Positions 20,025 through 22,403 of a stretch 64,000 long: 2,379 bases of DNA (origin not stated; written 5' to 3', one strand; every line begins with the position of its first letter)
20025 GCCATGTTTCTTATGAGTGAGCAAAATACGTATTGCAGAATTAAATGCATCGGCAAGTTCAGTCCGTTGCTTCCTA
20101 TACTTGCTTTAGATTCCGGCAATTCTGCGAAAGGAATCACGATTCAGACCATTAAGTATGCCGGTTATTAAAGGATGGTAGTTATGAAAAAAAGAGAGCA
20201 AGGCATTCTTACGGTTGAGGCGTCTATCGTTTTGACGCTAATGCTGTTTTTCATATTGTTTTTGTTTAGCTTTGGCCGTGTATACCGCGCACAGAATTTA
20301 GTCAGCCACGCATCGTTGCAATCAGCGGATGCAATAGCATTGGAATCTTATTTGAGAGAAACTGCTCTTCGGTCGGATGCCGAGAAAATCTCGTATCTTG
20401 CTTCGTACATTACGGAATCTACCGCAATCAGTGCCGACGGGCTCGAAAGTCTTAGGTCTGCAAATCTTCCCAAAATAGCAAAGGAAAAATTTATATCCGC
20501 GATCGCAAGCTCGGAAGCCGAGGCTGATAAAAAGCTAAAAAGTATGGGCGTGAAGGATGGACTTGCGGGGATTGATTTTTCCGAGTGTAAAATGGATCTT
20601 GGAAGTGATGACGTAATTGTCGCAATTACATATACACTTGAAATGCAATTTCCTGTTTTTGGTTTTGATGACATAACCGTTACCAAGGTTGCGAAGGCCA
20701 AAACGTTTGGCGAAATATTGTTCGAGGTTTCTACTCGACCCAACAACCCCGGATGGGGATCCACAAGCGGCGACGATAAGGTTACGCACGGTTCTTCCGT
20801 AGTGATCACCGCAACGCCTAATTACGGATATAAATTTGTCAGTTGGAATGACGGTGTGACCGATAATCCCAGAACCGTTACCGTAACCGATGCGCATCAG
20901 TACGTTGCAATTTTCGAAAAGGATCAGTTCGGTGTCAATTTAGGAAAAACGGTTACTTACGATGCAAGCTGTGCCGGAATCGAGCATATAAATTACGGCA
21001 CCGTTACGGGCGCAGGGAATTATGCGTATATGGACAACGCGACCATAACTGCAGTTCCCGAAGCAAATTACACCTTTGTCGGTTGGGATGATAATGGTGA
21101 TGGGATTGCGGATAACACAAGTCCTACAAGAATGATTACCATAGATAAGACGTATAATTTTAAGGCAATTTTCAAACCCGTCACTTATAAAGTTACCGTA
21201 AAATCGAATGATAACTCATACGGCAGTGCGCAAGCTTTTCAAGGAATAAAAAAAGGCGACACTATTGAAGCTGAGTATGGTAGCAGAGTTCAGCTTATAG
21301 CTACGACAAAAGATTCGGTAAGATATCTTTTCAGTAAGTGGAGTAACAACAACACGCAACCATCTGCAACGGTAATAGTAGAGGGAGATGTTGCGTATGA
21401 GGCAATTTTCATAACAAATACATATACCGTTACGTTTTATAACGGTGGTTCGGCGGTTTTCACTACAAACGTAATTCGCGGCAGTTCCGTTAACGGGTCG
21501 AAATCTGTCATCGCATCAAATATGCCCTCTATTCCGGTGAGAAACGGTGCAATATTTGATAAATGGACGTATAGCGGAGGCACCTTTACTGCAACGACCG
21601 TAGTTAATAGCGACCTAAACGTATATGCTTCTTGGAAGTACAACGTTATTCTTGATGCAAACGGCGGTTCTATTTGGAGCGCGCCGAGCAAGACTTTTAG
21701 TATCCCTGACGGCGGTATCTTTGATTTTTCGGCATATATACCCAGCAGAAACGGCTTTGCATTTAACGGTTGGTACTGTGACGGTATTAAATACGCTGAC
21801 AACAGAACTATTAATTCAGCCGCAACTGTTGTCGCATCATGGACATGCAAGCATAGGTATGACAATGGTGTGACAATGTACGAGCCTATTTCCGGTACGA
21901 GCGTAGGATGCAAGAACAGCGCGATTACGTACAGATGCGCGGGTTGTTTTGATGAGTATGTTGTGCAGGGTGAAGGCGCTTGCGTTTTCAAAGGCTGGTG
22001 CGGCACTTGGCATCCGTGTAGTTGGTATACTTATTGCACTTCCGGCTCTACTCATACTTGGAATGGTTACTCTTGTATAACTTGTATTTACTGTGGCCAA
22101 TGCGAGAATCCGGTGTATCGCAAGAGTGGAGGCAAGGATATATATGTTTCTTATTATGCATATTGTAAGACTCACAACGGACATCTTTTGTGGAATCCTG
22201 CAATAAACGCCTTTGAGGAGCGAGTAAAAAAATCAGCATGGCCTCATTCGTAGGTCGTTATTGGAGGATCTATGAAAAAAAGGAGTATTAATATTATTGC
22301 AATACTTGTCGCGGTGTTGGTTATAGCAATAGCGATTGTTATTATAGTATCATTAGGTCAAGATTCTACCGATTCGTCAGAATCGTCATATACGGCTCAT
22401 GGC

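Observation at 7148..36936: A complete Tad/Flp pilus module and a minimal T7SSb-like module fused into one co-directional supercluster headed by a kinase/phosphatase pair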

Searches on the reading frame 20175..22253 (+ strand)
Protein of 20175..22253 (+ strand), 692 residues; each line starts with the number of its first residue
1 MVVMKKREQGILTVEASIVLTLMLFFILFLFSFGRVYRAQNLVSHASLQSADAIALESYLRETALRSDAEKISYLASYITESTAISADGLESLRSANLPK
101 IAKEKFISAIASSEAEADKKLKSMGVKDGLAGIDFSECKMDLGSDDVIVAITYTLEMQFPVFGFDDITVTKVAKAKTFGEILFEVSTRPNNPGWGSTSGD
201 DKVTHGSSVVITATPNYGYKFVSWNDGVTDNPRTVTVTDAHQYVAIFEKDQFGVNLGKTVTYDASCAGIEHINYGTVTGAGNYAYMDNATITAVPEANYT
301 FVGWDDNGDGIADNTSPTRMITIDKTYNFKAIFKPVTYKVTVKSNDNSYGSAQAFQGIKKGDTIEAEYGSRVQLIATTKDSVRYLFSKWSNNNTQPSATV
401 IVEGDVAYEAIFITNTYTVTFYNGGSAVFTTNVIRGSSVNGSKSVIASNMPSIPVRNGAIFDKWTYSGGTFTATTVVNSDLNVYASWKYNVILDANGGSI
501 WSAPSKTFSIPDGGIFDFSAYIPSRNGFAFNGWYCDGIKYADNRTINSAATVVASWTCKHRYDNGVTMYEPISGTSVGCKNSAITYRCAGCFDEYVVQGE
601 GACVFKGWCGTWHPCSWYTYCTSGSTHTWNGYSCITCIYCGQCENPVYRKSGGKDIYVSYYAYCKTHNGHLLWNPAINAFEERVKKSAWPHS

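Call 4: search_protein_families(library=pfam, proteins=[window:20175-22253:+], max_evalue=0.01)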
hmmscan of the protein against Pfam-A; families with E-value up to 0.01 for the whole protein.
window:20175-22253:+ (692 aa): 3 families
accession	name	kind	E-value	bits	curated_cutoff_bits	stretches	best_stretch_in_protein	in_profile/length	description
PF18998.6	Flg_new_2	-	1.8e-21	76.3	23.6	2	273-335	9-71/73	Divergent InlB B-repeat domain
PF09479.16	Flg_new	-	4.2e-13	49.6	27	2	489-554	1-64/65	Listeria-Bacteroides repeat domain (List_Bact_rpt)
PF07811.17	TadE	-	2.3e-07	31.3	22.9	1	10-51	1-42/43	TadE-like protein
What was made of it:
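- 20175..22253 (+): TadE-type pseudopilin fused to Flg_new repeats. TadE, Flg_new_2 and Flg_new hits (call 4).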
